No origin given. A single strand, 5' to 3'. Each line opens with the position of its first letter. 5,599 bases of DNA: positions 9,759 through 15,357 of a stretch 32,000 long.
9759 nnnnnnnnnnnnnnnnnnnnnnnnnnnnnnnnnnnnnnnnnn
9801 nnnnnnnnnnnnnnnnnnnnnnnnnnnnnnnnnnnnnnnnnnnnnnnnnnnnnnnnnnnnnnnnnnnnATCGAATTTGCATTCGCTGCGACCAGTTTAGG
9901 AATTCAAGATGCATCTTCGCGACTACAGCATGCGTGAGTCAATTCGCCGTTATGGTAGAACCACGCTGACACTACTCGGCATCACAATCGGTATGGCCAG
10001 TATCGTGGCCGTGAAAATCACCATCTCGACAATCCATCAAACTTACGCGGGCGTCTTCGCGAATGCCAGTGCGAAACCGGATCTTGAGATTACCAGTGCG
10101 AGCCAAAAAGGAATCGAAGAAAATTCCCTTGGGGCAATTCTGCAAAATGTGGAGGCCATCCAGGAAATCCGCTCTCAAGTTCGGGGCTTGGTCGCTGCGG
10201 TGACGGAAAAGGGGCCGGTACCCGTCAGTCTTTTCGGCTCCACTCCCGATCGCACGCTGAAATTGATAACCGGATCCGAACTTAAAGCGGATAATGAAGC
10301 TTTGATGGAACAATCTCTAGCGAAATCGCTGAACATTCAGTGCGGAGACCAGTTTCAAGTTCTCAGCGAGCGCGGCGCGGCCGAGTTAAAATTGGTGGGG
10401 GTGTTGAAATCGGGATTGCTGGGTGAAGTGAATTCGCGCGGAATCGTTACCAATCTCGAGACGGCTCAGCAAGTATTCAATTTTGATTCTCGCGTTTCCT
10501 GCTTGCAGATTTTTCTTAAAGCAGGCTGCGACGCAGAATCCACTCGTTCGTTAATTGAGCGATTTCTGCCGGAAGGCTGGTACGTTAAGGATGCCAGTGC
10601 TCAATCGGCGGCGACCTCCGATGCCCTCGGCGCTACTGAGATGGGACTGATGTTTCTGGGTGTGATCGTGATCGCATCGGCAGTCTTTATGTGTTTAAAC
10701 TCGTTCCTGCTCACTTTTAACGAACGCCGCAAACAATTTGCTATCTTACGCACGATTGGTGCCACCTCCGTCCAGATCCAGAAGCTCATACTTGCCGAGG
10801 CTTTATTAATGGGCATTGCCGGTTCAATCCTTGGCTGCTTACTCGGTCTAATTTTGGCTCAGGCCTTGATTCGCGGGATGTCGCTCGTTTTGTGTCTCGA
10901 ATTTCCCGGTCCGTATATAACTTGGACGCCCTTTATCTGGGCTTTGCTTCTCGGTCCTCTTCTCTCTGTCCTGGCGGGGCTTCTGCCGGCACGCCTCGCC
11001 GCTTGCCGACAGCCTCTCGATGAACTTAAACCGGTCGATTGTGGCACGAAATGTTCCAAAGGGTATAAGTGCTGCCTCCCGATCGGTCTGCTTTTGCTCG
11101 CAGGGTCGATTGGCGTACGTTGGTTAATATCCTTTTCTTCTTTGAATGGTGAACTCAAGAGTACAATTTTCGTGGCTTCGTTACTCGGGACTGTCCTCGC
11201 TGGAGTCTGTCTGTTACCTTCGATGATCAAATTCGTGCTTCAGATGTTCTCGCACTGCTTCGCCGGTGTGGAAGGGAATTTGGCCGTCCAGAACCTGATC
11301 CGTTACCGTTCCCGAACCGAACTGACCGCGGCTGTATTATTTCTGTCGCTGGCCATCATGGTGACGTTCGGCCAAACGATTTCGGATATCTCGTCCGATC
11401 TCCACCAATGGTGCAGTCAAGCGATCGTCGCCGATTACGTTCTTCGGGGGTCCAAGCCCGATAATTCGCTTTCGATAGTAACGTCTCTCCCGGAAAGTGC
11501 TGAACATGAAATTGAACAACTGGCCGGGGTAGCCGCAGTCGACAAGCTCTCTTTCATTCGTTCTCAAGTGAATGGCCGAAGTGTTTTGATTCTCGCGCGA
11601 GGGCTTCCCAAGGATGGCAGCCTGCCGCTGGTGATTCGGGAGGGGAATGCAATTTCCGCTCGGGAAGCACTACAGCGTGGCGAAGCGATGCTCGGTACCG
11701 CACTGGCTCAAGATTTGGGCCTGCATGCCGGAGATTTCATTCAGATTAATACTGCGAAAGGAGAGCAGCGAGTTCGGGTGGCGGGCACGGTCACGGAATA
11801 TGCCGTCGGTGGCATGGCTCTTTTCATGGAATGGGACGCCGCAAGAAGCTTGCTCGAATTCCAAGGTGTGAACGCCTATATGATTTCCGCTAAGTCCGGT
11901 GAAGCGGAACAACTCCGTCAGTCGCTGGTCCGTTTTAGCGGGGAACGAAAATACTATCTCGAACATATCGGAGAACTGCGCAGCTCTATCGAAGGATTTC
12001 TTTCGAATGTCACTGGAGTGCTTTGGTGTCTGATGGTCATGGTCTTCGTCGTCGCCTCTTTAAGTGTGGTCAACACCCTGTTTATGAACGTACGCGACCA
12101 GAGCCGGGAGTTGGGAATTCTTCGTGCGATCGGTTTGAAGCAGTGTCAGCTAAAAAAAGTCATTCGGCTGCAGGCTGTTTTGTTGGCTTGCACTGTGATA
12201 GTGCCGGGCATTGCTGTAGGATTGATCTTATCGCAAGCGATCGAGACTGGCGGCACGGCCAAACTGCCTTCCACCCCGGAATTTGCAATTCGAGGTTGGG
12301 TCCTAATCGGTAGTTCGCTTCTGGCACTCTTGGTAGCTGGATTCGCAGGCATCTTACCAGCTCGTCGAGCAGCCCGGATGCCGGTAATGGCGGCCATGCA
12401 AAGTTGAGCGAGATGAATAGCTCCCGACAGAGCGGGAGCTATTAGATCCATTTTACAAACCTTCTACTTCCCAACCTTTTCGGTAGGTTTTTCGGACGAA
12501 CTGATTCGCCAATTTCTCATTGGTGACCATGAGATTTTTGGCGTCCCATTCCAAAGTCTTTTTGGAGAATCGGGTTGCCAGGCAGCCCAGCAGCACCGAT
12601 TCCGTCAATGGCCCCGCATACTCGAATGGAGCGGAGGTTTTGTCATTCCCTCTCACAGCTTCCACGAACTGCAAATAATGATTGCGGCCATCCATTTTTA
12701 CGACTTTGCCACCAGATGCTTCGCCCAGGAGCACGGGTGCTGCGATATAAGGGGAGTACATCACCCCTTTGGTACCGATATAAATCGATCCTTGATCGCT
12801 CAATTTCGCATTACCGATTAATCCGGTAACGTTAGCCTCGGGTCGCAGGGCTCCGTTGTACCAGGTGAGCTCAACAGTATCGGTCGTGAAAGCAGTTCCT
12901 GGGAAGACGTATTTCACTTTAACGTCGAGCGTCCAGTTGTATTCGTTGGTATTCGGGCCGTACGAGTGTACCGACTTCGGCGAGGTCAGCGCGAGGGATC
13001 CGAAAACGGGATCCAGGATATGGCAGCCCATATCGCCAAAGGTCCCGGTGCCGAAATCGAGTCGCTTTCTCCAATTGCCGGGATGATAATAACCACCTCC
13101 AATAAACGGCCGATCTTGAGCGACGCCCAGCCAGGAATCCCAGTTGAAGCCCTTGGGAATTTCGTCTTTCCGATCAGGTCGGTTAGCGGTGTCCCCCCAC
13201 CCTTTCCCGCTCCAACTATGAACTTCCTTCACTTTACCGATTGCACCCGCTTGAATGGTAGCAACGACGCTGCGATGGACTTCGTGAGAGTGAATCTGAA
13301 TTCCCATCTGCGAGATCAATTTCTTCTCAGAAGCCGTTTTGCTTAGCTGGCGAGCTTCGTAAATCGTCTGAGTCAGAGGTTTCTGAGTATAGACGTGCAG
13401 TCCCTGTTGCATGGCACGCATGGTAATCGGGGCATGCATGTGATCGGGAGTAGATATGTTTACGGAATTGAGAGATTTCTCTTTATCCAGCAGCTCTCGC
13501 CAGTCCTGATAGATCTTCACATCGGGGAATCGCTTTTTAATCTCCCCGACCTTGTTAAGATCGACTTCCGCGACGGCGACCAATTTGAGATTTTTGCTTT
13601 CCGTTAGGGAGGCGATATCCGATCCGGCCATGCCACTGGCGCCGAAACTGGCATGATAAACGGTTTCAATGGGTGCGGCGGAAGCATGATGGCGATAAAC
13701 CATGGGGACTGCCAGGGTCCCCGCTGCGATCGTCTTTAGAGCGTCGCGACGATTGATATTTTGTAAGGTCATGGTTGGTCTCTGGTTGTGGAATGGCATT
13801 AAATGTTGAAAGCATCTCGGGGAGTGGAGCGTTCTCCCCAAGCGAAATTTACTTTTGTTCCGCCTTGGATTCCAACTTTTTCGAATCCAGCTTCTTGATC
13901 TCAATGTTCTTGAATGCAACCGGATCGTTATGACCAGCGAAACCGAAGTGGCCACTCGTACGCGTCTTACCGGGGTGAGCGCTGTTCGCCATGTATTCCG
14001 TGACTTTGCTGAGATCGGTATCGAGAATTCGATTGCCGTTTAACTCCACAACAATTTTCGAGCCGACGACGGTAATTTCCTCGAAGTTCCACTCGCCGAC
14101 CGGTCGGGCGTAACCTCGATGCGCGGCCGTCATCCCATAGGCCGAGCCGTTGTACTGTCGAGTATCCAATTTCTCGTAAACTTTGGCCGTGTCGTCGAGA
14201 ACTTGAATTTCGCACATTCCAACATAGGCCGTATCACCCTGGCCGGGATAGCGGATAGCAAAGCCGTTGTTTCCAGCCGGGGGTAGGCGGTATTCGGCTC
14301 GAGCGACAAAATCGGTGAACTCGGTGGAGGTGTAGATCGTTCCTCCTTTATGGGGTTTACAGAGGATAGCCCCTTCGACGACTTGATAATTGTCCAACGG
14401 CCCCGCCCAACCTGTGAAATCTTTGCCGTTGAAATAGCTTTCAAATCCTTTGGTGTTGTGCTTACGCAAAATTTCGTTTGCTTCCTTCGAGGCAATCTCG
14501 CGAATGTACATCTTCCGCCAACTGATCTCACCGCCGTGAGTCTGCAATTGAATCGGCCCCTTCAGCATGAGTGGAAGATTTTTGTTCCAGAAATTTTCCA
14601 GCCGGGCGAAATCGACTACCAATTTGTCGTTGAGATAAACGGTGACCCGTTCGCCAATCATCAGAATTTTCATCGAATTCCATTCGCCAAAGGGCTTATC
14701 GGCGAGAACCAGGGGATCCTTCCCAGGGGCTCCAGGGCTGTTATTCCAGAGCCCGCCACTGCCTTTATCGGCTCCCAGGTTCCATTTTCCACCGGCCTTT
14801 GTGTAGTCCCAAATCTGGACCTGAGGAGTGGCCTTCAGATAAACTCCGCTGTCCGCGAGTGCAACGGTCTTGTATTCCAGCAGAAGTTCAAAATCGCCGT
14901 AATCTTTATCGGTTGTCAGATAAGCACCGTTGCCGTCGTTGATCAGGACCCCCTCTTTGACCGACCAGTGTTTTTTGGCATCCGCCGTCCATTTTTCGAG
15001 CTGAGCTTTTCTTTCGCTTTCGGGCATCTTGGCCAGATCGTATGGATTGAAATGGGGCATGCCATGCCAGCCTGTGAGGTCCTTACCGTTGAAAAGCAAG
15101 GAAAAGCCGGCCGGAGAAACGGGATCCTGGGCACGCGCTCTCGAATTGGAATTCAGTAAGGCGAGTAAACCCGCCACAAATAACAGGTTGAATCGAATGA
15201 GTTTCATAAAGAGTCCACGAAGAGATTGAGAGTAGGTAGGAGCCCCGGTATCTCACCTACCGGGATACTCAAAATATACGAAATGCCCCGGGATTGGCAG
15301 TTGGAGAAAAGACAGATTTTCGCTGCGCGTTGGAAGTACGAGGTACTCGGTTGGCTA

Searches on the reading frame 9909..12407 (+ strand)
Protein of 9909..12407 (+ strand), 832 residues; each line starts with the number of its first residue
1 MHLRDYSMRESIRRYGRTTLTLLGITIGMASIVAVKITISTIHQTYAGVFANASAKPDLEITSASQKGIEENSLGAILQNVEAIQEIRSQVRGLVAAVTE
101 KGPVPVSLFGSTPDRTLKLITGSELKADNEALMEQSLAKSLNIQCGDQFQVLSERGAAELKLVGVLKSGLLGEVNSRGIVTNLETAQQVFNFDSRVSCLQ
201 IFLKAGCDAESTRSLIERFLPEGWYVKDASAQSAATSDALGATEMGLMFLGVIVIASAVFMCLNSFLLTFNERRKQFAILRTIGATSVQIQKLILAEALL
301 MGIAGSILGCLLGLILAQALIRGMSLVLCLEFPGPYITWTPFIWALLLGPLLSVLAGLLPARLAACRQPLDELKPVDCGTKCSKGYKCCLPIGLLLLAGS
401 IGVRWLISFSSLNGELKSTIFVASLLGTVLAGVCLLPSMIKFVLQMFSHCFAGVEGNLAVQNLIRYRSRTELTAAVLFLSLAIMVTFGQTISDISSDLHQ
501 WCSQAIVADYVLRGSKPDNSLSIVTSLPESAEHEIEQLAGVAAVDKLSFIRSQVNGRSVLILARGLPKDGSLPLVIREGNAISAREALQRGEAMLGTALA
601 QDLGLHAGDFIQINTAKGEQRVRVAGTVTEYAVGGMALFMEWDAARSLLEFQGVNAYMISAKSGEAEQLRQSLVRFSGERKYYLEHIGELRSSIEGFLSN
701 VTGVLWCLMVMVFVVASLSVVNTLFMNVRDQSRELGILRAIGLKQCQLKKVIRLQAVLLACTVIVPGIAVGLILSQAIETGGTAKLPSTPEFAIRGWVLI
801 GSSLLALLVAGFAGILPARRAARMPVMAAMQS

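Call 4: search_protein_families(library=pfam, proteins=[window:9909-12407:+], max_evalue=0.01)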
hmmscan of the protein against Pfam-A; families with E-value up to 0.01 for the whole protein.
window:9909-12407:+ (832 aa): 3 families
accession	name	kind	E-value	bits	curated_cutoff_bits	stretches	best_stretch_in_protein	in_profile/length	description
PF02687.27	FtsX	-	2.4e-33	115.2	25.5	2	248-365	1-116/120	FtsX-like permease C-terminal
PF12704.14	MacB_PCD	-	2.8e-18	67.4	27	2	18-217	1-205/207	MacB-like periplasmic core domain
PF01568.27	Molydop_binding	-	7.1e-05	23.2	26.8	0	593-644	32-82/110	Molydopterin dinucleotide binding domain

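Call 74: search_protein_families(library=ncbifam, proteins=[window:9909-12407:+], max_evalue=0.001)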
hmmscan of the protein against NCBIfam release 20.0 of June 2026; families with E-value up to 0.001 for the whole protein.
window:9909-12407:+ (832 aa): 11 families
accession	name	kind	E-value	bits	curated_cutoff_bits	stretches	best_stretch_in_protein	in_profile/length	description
TIGR02212.1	lolCE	equivalog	2.8e-30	105.6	362.45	2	19-373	25-408/411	lipoprotein-releasing ABC transporter permease subunit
NF008357.0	PRK11146.1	exception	3.6e-21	75.5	439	2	129-364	146-402/414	lipoprotein-releasing ABC transporter permease subunit LolE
TIGR02213.1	lolE_release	exception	8.2e-18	64.4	540.35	2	128-332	142-357/411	lipoprotein-releasing ABC transporter permease subunit LolE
TIGR03434.1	ADOP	subfamily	2.1e-17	62.5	622.3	2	242-375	266-401/803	ADOP family duplicated permease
NF007826.0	PRK10535.1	equivalog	8.8e-16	57.3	966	2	248-373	523-645/648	macrolide ABC transporter ATP-binding protein/permease MacB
NF008076.0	PRK10814.1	exception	4.4e-15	55.6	473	1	13-372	20-395/399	lipoprotein-releasing ABC transporter permease subunit LolC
NF041854.1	ABC_perm_YbbP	equivalog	2.6e-12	45.5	999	1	129-442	124-432/806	putative ABC transporter permease subunit YbbP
TIGR01185.1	devC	equivalog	5.1e-10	38.9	290.35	1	707-780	262-336/380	ABC transporter permease DevC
NF038346.1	FtsX_actino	exception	3.8e-07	29.8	250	1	234-359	170-300/308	permease-like cell division protein FtsX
TIGR00439.2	FtsX_Gneg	equivalog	6.1e-07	28.9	255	1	244-358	167-284/292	permease-like cell division protein FtsX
NF038347.1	FtsX_Gpos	exception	9.7e-07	28.4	225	1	245-328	170-252/296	permease-like cell division protein FtsX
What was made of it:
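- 9909..12407 (+): Duplicated MacB/LolCE-type permease (832 aa). FtsX x2 and MacB_PCD x2 (call 4); lolCE E=3e-30 plus ADOP, YbbP and DevC-like matches (call 74).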

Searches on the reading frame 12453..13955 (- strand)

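Call 21: search_protein_families(library=pfam, proteins=[window:12453-13955:-], max_evalue=0.001)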
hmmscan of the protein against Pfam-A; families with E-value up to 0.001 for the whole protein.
window:12453-13955:- (500 aa): 3 families
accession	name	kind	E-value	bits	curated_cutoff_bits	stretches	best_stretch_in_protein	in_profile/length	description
PF01408.29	GFO_IDH_MocA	-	1.3e-14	55.4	24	1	105-218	7-119/120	Oxidoreductase family, NAD-binding Rossmann fold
PF19051.5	GFO_IDH_MocA_C2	-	1.6e-11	44.6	23.3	1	262-321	44-101/254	Oxidoreductase family, C-terminal alpha/beta domain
PF22725.1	GFO_IDH_MocA_C3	-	2.3e-06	28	27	0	291-337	31-76/124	GFO/IDH/MocA C-terminal domain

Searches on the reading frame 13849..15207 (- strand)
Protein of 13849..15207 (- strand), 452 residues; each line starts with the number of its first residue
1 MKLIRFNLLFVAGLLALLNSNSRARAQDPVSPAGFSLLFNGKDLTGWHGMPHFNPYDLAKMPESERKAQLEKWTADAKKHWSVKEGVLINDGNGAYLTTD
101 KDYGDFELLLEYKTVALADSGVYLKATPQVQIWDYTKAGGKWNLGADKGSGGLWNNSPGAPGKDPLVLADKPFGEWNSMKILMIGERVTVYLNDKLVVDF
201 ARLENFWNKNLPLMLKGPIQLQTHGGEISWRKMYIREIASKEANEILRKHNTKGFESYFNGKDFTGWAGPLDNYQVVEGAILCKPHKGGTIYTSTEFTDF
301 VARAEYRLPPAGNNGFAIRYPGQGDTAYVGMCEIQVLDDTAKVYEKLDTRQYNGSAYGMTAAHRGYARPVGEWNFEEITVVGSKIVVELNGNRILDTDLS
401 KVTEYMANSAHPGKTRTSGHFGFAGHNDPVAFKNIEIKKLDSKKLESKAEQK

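Call 21: search_protein_families(library=pfam, proteins=[window:13849-15207:-], max_evalue=0.001)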
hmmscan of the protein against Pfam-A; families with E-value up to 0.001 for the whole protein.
window:13849-15207:- (452 aa): 2 families
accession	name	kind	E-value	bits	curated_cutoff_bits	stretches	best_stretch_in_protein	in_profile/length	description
PF06439.18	3keto-disac_hyd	-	7.6e-78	261.3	26.8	2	34-236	1-187/187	3-keto-disaccharide hydrolase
PF20407.5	DUF1583_N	-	3.2e-06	27.4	22.9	0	370-401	88-119/150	Domain of unknown function (DUF1583_N)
